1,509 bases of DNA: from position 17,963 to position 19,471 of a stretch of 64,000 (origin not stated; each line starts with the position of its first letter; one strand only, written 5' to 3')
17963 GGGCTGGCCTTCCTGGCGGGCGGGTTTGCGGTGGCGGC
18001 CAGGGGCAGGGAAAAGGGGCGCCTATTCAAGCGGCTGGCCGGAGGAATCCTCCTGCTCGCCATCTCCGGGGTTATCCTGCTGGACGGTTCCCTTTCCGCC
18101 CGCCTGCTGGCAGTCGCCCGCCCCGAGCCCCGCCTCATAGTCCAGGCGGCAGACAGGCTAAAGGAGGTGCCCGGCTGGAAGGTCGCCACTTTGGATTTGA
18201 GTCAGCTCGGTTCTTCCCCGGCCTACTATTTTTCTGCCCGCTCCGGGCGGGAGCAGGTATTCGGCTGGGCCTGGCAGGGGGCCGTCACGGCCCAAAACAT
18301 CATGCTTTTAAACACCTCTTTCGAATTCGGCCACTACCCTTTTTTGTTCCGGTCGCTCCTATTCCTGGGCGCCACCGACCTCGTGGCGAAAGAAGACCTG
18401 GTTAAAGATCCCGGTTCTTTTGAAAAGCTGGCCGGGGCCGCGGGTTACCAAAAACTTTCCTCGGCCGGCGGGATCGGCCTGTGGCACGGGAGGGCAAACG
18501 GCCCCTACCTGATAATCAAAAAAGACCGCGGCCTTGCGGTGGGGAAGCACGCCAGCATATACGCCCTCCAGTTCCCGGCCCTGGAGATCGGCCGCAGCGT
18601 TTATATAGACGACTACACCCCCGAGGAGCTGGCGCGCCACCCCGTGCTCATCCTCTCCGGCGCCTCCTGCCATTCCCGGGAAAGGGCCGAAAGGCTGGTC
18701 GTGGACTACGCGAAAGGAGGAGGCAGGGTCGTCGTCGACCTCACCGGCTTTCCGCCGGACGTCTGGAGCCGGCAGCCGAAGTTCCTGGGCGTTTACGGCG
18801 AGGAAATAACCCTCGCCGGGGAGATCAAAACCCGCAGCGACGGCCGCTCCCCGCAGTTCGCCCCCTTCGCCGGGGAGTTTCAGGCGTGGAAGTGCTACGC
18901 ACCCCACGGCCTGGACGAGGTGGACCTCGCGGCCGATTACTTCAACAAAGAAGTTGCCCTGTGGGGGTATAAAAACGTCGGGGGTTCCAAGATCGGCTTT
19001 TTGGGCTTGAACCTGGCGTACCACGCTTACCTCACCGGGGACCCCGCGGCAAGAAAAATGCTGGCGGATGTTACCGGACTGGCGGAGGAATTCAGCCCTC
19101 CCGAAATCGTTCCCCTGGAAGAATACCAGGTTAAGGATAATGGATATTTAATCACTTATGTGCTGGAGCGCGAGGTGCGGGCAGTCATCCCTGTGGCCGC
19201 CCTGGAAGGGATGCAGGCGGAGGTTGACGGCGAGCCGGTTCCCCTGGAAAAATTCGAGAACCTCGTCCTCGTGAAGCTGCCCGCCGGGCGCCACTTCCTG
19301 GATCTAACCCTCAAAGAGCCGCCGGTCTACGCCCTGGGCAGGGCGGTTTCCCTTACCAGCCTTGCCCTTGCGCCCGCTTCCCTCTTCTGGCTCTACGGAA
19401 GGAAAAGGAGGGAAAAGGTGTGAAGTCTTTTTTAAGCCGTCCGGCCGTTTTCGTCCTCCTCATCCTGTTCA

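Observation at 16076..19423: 1115-aa fusion of a coiled coil, a QueD/PTPS-fold domain lacking the catalytic Cys context, and a GT-C-like polytopic domain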

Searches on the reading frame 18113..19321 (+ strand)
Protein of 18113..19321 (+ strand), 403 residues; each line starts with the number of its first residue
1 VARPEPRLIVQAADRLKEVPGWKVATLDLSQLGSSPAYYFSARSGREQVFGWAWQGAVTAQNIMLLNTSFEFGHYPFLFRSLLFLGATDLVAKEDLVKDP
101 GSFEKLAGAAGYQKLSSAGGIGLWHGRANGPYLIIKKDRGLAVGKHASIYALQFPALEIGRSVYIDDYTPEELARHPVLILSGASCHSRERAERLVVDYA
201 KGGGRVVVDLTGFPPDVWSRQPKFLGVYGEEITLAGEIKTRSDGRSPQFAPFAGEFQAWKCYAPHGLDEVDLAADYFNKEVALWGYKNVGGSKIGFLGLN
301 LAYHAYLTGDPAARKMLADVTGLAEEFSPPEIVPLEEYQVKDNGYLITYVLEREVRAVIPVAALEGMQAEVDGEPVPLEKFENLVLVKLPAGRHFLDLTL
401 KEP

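Call 61: predict_structure(alignment_id=A3)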
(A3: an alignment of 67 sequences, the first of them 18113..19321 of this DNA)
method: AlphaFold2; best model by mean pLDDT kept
length: 403 residues; sequences in the alignment: 67
mean_pLDDT: 94.1   pTM: 0.92
mean pLDDT of the five models: 94.1, 93.9, 93.2, 92.7, 92.2
residues with pLDDT >= 90: 356; 70-90: 33; 50-70: 12; < 50: 2
segments of 3 or more residues with pLDDT < 50: none
pLDDT, mean of each block of 10 residues (from residue 1): 78 95 94 89 90 68 94 96 97 97 98 96 97 97 98 97 98 98 97 98 98 94 97 94 76 92 97 92 96 97 95 95 93 98 97 98 95 97 97 98 75
secondary structure, 60 per line:
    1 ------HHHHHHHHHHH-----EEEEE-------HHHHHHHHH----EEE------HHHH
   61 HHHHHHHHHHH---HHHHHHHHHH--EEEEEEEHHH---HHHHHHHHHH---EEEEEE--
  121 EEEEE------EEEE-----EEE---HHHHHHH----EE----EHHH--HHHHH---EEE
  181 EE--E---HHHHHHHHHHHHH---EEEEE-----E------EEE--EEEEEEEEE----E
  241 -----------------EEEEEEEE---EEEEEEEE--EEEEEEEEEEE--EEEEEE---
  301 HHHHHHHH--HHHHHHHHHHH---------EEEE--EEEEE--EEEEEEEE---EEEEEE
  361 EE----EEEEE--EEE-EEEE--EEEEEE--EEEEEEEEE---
elements in order: H7-17 E23-27 H35-43 E48-50 H57-71 H75-84 E87-93 H100-109 E113-118 E121-125 E132-135 E141-143 H147-153 H170-174 E178-182 H189-201 E205-209 E222-224 E227-235 E258-265 E269-276 E279-289 E292-297 H301-308 H311-321 E331-334 E337-341 E344-351 E355-362 E367-371 E374-376 E378-381 E384-389 E392-400
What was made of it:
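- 18116..19321 (+): Extracytoplasmic C-terminal domain (res 681-1082): alpha/beta plus beta-sandwich. Separate model with pLDDT 94 (call 61).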

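Call 63: fold_search(model_id=the predicted structure, library=pdb)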
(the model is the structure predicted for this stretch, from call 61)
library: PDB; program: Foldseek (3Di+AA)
matches with E <= 10: 1227; with E <= 0.001: 34
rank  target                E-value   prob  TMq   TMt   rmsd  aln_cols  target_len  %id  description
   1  6tvk                  2.8e-07  1.00  0.34  0.23  14.7       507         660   10  Alpha-L-fucosidase isoenzyme 2 from Paenibacillus thiaminolyticus (released 2021-07-21)
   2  6t6g_FFF              1.7e-06  1.00  0.31  0.21  17.2       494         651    9  Bacteroides salyersiae GH164 beta-mannosidase in complex with noeuromycin (released 2020-01-01)
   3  6t6g_BBB              2.9e-06  1.00  0.34  0.23  16.6       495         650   10  Bacteroides salyersiae GH164 beta-mannosidase in complex with noeuromycin (released 2020-01-01)
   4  5e9a_A                3.4e-06  1.00  0.32  0.20  11.6       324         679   12  Crystal structure analysis of the cold-adamped beta-galactosidase from Rahnella sp. R3 (released 2016-10-26)
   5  6t75_BBB              5.1e-06  1.00  0.33  0.23  17.0       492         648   10  Bacteroides salyersiae GH164 beta-mannosidase 2-deoxy-2-fluoro-beta-D-mannosyl enzyme intermediate (released 2020-01-01)
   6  7omi_AAA              5.1e-06  1.00  0.33  0.21  17.1       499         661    9  Bs164 in complex with mannocyclophellitol epoxide (released 2022-02-02)
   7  7omi_CCC              5.7e-06  1.00  0.33  0.22  16.8       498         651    9  Bs164 in complex with mannocyclophellitol epoxide (released 2022-02-02)
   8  6t6g_DDD              5.7e-06  1.00  0.33  0.22  17.8       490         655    9  Bacteroides salyersiae GH164 beta-mannosidase in complex with noeuromycin (released 2020-01-01)
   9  7oms_BBB              6.1e-06  1.00  0.32  0.21  13.1       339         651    9  Bs164 in complex with mannocyclophellitol aziridine (released 2022-02-02)
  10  7oms_AAA              6.1e-06  1.00  0.33  0.21  12.9       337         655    9  Bs164 in complex with mannocyclophellitol aziridine (released 2022-02-02)
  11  7omi_DDD              6.1e-06  1.00  0.34  0.22  16.8       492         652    9  Bs164 in complex with mannocyclophellitol epoxide (released 2022-02-02)
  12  6t6g_EEE              7.3e-06  1.00  0.34  0.23  16.6       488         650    9  Bacteroides salyersiae GH164 beta-mannosidase in complex with noeuromycin (released 2020-01-01)
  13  7omi_BBB              7.7e-06  1.00  0.31  0.21  17.4       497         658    9  Bs164 in complex with mannocyclophellitol epoxide (released 2022-02-02)
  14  6t7g_AAA              8.1e-06  1.00  0.31  0.21  17.3       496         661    9  Bacteroides salyersiae GH164 beta-mannosidase in complex with mannoimidazole (released 2019-12-25)
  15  6t7g_DDD              1.1e-05  1.00  0.32  0.22  17.5       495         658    9  Bacteroides salyersiae GH164 beta-mannosidase in complex with mannoimidazole (released 2019-12-25)
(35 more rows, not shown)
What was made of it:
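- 18116..19321 (+): Foldseek matches the non-catalytic domains of GH42/GH164/GH29 glycosidases, ThuA-like proteins and the IFT52 GIFT domain (call 63).
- Closest known: AftD, STT3, AglB, ArnT, PglB. Different: The outer domains differ (call 63).
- The C-terminal domain resembles accessory domains of glycosidases (call 63).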
